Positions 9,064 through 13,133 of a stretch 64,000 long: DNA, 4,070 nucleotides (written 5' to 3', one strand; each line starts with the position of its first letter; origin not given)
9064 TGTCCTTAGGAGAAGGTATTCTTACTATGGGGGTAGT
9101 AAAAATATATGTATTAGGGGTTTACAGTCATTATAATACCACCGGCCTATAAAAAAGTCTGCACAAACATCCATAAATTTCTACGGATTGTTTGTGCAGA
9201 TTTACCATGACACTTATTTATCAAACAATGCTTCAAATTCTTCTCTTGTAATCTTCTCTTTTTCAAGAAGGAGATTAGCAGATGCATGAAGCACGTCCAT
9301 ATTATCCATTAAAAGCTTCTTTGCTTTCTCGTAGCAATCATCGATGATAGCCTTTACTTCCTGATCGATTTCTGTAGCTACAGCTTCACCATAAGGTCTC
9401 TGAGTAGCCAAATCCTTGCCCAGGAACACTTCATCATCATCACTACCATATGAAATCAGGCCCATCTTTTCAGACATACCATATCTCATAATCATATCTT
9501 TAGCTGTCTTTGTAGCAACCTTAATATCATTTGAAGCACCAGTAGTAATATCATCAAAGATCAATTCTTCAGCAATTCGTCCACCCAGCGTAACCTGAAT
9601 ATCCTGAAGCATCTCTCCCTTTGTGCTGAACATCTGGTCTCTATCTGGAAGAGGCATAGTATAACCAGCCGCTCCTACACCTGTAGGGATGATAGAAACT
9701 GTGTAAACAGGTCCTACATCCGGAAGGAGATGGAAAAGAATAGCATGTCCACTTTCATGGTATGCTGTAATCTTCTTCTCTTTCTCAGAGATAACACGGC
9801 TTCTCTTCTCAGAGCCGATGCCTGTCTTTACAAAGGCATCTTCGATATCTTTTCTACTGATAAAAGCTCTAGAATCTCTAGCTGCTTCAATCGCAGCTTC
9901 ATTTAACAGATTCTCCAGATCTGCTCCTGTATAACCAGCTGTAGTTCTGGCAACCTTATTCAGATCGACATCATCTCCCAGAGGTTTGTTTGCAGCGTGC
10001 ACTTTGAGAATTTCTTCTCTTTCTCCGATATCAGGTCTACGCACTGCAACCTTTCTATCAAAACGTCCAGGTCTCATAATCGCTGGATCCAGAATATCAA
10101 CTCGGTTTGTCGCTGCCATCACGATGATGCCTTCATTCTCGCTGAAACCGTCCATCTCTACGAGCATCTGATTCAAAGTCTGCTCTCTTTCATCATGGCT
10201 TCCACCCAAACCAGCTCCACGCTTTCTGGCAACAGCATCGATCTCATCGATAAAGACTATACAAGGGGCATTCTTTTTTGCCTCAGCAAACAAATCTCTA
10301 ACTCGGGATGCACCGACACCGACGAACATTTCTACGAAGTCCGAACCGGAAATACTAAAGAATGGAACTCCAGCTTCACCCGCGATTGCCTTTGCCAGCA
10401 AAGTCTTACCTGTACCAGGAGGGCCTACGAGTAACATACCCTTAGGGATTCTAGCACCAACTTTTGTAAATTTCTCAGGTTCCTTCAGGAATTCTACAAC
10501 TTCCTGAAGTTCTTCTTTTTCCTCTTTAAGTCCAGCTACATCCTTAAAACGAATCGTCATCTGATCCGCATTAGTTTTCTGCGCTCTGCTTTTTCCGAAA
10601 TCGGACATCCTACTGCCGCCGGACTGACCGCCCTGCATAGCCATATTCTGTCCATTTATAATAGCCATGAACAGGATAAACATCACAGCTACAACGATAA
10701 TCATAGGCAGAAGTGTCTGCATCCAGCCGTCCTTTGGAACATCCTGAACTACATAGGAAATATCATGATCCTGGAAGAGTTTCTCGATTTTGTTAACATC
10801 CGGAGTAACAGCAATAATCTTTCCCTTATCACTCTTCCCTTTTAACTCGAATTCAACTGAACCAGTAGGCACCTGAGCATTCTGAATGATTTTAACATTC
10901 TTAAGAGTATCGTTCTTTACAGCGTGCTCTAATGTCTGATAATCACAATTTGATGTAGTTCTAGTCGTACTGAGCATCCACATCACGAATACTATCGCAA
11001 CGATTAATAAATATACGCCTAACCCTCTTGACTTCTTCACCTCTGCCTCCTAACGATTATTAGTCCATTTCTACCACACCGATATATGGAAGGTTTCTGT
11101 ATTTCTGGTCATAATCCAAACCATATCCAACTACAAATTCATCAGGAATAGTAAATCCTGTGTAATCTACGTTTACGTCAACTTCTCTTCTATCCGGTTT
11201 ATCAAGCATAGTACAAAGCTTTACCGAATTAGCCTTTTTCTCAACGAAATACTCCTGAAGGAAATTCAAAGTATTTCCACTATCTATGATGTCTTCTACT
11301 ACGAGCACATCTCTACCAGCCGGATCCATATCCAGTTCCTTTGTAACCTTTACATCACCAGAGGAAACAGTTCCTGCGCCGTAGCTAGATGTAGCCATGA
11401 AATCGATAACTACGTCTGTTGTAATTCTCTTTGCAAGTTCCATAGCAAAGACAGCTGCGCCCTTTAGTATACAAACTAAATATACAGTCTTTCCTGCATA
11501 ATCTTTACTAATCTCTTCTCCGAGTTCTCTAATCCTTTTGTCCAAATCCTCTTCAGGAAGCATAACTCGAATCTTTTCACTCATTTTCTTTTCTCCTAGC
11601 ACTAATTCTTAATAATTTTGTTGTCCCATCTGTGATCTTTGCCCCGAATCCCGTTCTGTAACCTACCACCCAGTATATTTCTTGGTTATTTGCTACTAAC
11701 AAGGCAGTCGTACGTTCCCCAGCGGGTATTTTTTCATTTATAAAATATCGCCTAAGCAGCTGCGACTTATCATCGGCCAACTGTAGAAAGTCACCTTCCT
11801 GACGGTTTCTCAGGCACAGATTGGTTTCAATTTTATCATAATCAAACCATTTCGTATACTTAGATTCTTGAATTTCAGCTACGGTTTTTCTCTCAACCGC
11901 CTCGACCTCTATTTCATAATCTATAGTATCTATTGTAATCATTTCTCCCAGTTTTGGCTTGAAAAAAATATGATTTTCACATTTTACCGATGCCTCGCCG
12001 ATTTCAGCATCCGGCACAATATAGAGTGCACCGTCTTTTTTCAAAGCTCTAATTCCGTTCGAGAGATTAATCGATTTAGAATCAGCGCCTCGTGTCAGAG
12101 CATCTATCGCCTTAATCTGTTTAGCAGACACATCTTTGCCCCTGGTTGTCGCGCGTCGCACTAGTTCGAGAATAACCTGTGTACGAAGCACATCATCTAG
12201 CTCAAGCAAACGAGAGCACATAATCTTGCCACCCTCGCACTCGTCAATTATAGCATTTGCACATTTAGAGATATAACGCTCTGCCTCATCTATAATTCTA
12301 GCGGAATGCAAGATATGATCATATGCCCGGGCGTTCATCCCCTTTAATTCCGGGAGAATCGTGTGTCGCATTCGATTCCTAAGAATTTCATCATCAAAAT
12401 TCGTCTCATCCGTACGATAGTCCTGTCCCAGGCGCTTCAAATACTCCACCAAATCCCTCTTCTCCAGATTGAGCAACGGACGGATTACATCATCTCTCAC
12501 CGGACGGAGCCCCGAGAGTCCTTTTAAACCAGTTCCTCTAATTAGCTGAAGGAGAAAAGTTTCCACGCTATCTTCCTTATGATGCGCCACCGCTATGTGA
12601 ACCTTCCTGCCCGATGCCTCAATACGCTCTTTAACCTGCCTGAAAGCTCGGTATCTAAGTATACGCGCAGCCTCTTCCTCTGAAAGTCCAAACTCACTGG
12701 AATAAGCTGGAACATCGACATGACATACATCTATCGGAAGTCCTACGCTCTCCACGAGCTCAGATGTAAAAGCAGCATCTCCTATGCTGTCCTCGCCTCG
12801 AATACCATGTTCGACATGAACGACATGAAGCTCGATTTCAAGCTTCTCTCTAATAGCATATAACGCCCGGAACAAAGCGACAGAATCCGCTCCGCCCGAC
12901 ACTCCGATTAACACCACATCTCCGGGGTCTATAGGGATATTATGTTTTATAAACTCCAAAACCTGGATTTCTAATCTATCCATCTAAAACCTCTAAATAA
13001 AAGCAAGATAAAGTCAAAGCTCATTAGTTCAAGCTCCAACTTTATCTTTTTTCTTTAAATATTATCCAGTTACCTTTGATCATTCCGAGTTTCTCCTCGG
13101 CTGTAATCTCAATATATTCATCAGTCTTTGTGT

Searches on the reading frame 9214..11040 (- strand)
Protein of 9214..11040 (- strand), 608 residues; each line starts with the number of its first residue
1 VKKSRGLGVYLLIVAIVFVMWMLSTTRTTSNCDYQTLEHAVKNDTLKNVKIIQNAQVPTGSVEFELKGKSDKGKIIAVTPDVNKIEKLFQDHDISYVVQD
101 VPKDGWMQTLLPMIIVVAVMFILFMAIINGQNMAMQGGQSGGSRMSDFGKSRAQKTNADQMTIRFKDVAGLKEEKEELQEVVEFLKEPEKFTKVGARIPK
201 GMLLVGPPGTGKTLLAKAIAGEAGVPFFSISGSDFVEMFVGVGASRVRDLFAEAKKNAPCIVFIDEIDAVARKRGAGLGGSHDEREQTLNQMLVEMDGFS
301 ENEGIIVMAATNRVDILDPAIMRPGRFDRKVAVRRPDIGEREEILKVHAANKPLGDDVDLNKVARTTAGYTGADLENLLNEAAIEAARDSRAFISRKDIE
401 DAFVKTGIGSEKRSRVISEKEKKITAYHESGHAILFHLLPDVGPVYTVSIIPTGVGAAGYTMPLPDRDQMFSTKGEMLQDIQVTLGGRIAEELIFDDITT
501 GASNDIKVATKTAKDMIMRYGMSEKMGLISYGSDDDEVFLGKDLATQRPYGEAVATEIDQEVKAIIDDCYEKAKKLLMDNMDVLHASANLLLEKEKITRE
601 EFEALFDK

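Call 10: search_protein_families(library=pfam, proteins=[window:9214-11040:-])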
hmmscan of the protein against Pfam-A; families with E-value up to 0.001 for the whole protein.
window:9214-11040:- (608 aa): 9 families
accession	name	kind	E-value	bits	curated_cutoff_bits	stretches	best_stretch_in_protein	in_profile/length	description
PF01434.24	Peptidase_M41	-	9.3e-64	215.2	29.9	1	415-604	1-190/191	Peptidase family M41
PF00004.35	AAA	-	7.7e-48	162.7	21.2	1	202-334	1-130/131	ATPase family associated with various cellular activities (AAA)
PF17862.7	AAA_lid_3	-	1.1e-14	54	27.2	1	357-400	1-44/45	AAA+ lid domain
PF07728.20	AAA_5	-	1.3e-05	25.7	22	1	202-315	2-125/139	AAA domain (dynein-related subfamily)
PF06480.20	FtsH_ext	-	3.5e-05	24.4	25.5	1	11-99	6-101/103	FtsH Extracellular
PF06068.19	TIP49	-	4.5e-05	23.2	23.8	1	200-235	51-88/347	TIP49 P-loop domain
PF05496.18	RuvB_N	-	0.00017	21.8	27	1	200-271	34-97/159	Holliday junction DNA helicase RuvB P-loop domain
PF23902.1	AAA_lid_PRS2_C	-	0.00057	20.4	34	0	340-405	3-69/73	PRS2 AAA+ lid C-terminal domain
PF13191.12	AAA_16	-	0.00062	20.7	32.6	0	194-221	19-46/167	AAA ATPase domain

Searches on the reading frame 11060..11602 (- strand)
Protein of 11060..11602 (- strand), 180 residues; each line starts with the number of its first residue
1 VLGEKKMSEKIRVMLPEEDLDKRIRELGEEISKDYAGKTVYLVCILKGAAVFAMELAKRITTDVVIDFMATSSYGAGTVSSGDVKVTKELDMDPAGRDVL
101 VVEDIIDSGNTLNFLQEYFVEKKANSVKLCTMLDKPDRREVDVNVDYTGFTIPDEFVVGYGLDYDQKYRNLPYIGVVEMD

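Call 10: search_protein_families(library=pfam, proteins=[window:11060-11602:-])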
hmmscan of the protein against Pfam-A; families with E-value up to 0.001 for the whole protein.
window:11060-11602:- (180 aa): 1 family
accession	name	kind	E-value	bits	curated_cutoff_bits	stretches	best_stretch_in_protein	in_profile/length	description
PF00156.33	Pribosyltran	-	4.8e-29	101.2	26.3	1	22-164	13-157/158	Phosphoribosyl transferase domain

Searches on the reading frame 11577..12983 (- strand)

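Call 10: search_protein_families(library=pfam, proteins=[window:11577-12983:-])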
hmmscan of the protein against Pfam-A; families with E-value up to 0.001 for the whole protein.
window:11577-12983:- (468 aa): 2 families
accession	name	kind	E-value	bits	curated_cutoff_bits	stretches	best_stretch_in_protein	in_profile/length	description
PF01171.26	ATP_bind_3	-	1.3e-44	152.6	27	1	24-207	2-181/182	PP-loop family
PF11734.13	TilS_C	-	4.4e-07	29.6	22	1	391-455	3-68/74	TilS substrate C-terminal domain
